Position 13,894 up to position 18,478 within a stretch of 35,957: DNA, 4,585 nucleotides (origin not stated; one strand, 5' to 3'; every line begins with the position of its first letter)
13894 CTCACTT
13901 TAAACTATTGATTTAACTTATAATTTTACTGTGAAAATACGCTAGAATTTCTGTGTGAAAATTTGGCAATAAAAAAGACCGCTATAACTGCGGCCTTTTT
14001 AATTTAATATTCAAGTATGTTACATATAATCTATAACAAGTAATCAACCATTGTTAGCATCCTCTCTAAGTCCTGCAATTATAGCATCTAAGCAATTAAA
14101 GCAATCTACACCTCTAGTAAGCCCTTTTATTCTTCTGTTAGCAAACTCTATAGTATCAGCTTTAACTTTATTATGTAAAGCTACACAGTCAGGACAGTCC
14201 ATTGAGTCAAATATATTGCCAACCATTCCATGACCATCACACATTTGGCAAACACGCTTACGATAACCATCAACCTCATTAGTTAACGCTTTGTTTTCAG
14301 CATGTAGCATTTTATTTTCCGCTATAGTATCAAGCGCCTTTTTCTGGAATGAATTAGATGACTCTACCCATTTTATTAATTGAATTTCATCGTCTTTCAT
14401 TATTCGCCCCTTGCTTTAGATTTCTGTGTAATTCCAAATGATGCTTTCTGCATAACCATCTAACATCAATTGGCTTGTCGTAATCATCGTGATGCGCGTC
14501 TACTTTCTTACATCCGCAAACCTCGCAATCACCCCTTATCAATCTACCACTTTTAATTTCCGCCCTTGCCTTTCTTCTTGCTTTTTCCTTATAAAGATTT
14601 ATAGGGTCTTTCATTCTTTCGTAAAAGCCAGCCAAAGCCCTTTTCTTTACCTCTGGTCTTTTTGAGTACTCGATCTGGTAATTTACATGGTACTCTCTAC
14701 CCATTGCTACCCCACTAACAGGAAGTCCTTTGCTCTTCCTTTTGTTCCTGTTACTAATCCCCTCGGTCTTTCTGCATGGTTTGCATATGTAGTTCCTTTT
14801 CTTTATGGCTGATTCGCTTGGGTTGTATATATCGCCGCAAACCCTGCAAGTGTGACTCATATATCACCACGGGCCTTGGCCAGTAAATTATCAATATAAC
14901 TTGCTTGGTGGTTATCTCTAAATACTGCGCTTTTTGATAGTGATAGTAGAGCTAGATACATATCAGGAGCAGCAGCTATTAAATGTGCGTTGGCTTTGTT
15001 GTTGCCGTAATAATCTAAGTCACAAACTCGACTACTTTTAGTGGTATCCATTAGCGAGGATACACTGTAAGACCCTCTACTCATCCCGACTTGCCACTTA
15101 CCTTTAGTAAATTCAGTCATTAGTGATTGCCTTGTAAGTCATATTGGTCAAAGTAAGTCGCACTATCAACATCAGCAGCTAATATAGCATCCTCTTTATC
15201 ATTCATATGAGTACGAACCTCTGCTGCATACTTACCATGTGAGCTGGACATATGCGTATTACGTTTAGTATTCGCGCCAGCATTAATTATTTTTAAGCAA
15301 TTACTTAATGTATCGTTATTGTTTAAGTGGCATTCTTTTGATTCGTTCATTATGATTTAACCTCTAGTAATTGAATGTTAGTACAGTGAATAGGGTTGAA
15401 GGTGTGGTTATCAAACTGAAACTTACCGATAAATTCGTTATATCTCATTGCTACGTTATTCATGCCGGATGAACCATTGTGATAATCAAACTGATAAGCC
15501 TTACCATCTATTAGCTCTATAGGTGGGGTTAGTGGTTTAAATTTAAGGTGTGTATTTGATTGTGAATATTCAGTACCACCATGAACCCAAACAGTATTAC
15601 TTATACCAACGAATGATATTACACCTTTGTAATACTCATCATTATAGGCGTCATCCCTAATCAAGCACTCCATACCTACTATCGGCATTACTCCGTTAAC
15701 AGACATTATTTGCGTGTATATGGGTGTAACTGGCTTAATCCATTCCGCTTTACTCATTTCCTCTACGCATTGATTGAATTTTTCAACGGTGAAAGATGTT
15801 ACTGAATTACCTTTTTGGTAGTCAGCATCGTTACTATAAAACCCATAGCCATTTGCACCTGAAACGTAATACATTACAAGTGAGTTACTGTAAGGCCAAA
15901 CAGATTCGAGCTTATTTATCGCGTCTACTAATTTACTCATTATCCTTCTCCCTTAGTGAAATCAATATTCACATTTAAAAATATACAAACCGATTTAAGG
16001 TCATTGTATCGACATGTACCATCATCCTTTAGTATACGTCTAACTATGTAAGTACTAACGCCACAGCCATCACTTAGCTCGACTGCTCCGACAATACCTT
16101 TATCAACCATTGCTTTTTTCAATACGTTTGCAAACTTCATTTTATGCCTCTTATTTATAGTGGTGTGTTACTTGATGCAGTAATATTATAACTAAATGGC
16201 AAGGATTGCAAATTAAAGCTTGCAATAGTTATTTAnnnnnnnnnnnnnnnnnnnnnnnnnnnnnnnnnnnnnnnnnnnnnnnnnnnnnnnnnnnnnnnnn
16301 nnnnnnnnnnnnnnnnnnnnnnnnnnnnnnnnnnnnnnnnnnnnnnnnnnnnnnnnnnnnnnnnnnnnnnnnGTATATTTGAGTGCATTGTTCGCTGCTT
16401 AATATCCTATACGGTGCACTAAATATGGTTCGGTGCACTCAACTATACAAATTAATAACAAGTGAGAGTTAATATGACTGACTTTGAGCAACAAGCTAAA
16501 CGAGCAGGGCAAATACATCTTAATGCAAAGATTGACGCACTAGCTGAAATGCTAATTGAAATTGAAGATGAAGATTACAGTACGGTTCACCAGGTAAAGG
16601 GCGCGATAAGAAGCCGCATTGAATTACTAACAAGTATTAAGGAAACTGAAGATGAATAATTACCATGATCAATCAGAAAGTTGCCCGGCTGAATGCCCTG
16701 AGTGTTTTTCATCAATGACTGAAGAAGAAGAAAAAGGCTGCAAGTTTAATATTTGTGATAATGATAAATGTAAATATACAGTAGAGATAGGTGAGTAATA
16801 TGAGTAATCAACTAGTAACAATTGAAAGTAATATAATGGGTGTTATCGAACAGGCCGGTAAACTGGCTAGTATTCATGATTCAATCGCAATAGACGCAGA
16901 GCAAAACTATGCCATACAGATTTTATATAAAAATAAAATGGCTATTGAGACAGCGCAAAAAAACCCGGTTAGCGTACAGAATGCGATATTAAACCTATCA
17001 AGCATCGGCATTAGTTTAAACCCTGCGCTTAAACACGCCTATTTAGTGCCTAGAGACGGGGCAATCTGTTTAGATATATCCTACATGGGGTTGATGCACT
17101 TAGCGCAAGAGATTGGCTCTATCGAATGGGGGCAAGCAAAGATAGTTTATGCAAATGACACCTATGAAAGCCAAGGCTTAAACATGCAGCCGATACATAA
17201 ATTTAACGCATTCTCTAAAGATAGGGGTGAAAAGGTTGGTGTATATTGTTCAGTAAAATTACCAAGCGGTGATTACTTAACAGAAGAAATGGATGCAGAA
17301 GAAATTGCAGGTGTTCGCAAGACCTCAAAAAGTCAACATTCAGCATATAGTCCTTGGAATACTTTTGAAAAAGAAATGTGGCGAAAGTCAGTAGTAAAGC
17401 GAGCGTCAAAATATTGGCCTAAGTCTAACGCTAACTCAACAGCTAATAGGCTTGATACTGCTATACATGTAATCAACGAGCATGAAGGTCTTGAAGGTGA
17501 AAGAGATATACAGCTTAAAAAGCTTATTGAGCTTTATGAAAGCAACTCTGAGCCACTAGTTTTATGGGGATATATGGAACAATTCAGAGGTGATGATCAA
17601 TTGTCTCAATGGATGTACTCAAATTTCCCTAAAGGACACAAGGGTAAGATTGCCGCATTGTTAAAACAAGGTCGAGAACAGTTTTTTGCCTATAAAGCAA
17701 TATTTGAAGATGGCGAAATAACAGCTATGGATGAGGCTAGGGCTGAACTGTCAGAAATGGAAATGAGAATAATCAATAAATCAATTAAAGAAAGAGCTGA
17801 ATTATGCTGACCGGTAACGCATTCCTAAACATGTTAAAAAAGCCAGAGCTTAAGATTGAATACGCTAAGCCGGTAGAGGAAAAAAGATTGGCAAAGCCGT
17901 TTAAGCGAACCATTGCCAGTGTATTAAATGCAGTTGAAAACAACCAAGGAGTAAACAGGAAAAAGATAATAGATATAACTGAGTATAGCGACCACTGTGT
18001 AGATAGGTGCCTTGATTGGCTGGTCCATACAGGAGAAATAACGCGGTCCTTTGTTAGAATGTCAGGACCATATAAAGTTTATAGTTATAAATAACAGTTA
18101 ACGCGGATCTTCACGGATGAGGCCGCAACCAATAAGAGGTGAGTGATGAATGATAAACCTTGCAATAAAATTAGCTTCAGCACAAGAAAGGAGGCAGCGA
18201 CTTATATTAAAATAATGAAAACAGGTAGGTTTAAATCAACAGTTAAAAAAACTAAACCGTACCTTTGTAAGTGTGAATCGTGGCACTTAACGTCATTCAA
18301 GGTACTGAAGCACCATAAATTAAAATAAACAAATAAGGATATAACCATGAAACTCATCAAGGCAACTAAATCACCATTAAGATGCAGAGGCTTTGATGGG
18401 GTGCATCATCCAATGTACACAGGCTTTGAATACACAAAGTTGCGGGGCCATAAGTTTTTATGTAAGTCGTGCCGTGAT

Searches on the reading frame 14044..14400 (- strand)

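Call 30: search_protein_families(library=phrogs, proteins=[window:14044-14400:-], max_evalue=0.01)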
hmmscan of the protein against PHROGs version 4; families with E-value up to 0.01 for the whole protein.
window:14044-14400:- (118 aa): 1 family
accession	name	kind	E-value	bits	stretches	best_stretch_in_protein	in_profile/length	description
phrog_5085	-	unknown function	0.0026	19.2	1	50-83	18-50/106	-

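Call 94: search_protein_families(library=pfam, proteins=[window:14044-14400:-], max_evalue=0.01)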
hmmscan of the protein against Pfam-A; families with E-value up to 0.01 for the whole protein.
window:14044-14400:- (118 aa): 0 families

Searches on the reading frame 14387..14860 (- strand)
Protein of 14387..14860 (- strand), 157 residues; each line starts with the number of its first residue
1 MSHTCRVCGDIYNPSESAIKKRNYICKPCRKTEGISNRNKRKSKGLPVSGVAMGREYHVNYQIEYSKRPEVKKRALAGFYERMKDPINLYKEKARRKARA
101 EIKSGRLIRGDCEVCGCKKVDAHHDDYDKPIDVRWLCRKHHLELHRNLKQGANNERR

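Call 30: search_protein_families(library=phrogs, proteins=[window:14387-14860:-], max_evalue=0.01)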
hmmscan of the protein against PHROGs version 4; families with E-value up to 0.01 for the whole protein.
window:14387-14860:- (157 aa): 2 families
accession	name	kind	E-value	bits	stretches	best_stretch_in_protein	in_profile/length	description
phrog_2340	-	DNA, RNA and nucleotide metabolism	2.9e-22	80.6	1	3-153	9-168/171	endonuclease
phrog_11793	-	unknown function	2.1e-10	41.2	1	93-149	3-61/65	-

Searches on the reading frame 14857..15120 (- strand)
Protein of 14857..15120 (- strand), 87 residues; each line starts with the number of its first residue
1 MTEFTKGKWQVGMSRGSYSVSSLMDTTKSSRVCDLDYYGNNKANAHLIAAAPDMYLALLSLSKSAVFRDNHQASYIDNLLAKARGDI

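Call 30: search_protein_families(library=phrogs, proteins=[window:14857-15120:-], max_evalue=0.01)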
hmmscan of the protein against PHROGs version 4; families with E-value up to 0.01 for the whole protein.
window:14857-15120:- (87 aa): 1 family
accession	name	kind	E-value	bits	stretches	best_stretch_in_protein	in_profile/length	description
phrog_1273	-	unknown function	2.8e-15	57.6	1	1-85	5-99/103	-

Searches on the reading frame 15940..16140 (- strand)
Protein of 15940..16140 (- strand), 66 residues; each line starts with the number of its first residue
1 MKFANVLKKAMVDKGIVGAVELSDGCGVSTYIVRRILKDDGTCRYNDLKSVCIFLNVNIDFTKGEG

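Call 9: search_protein_families(library=phrogs, proteins=[window:15940-16140:-], max_evalue=0.01)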
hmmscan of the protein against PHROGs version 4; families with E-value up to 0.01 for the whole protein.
window:15940-16140:- (66 aa): 1 family
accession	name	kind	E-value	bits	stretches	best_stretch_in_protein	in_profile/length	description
phrog_4583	-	transcription regulation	0.0019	19.2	1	17-58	24-65/81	transcriptional repressor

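Call 10: search_protein_families(library=pfam, proteins=[window:15940-16140:-], max_evalue=0.01)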
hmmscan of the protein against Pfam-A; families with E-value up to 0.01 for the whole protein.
window:15940-16140:- (66 aa): 0 families

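Call 22: find_related_loci(query=window:15940-16140:-, collection=viral_contigs, flank=3000)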
Query window:15940-16140:- (66 aa) in viral_contigs; peptide patterns used: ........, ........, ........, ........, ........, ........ (x = any residue, [..] = any of these).
12 stretches matched a pattern, but none encodes a relative of the query by tblastn (E <= 1e-3).

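Call 26: find_encoding_contigs(protein=window:15940-16140:-, flank=3000, max_places=10)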
Protein window:15940-16140:- (66 aa): no gene with exactly this product is on record in the collection.

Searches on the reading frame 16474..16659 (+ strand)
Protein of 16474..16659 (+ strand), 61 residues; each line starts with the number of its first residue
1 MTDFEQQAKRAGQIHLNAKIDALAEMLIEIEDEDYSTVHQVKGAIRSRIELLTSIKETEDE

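Call 9: search_protein_families(library=phrogs, proteins=[window:16474-16659:+], max_evalue=0.01)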
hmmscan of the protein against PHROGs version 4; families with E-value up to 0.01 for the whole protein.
window:16474-16659:+ (61 aa): 0 families

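Call 10: search_protein_families(library=pfam, proteins=[window:16474-16659:+], max_evalue=0.01)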
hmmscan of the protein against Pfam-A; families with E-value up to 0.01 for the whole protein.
window:16474-16659:+ (61 aa): 0 families

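Call 23: find_related_loci(query=window:16474-16659:+, collection=viral_contigs, flank=3000)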
Query window:16474-16659:+ (61 aa) in viral_contigs; peptide patterns used: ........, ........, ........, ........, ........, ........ (x = any residue, [..] = any of these).
19 stretches matched a pattern, but none encodes a relative of the query by tblastn (E <= 1e-3).

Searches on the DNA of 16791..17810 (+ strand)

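Call 45: search_rna_families(sources=[L118, L140, L119, L003, L120], threshold=evalue, max_evalue=1, show_alignments=4)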
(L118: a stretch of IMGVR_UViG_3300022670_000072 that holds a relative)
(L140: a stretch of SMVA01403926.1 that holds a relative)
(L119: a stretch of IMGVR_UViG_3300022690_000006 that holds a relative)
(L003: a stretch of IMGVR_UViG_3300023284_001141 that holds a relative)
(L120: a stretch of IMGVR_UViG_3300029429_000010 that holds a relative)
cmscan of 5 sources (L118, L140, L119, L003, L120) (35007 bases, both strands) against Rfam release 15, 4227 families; matches with E-value up to 1: 3.
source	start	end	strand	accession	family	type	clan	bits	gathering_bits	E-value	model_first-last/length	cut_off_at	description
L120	4429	4491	+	RF00187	SNORD102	Gene; snRNA; snoRNA; CD-box;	-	31.1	47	0.28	1-72/72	no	Small nucleolar RNA SNORD102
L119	2294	2366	-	RF02551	DapZ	Cis-reg;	-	28.3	56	0.42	1-78/78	no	ABC transporter regulator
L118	2816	2880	-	RF00513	Trp_leader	Cis-reg; leader;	-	28.1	41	0.08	1-100/100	no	Tryptophan operon leader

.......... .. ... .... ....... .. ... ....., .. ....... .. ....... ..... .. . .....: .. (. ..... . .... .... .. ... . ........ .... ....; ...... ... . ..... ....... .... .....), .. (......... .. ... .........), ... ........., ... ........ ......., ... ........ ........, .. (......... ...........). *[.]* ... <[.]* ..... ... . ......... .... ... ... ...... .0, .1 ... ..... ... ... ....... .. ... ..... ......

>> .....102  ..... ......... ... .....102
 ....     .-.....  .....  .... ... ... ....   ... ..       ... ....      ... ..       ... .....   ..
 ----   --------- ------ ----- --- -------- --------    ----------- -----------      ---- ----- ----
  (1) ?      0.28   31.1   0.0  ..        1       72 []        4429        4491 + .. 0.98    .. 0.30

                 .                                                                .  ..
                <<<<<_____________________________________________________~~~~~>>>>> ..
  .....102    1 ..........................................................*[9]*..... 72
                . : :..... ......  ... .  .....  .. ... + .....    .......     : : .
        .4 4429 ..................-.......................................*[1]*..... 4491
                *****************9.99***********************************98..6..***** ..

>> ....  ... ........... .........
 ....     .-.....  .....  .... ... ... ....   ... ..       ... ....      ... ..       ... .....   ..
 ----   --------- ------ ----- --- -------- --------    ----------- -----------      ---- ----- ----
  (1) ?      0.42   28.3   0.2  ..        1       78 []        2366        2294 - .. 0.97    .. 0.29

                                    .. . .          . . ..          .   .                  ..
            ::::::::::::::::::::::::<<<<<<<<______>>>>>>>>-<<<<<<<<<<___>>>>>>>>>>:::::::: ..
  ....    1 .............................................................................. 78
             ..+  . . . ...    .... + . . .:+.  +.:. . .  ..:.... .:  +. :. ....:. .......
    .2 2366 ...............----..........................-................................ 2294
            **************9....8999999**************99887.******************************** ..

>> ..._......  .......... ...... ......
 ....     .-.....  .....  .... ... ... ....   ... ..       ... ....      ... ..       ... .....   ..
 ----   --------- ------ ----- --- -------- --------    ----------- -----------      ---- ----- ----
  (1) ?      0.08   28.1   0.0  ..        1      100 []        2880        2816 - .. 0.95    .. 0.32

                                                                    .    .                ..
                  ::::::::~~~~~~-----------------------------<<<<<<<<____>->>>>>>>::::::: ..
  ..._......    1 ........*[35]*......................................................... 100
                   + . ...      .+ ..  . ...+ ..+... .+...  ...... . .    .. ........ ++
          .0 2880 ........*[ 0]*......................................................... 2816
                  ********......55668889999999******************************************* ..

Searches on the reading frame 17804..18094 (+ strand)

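Call 29: search_protein_families(library=phrogs, proteins=[window:17804-18094:+], max_evalue=0.01)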
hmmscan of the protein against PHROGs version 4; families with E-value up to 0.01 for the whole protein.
window:17804-18094:+ (96 aa): 2 families
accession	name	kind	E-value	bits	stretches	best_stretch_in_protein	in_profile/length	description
phrog_5978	-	unknown function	0.0017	18.5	1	9-83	273-345/364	-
phrog_1687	-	transcription regulation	0.0055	17.7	1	27-91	58-122/162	MarR family transcrition regulator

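Call 94: search_protein_families(library=pfam, proteins=[window:17804-18094:+], max_evalue=0.01)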
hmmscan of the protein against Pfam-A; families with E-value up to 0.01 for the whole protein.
window:17804-18094:+ (96 aa): 0 families

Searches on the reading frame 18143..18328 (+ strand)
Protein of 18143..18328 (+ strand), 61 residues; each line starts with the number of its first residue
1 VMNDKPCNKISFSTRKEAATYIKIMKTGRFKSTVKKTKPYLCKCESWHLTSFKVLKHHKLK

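Call 29: search_protein_families(library=phrogs, proteins=[window:18143-18328:+], max_evalue=0.01)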
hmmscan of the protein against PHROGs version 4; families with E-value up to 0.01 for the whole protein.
window:18143-18328:+ (61 aa): 3 families
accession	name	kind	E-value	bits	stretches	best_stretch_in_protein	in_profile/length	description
phrog_3424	-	unknown function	8.1e-05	23.7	1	8-53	13-65/95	-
phrog_21566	-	unknown function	0.00084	20.6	1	8-51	59-102/107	-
phrog_16009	-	unknown function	0.0025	19.5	1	9-51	30-73/84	-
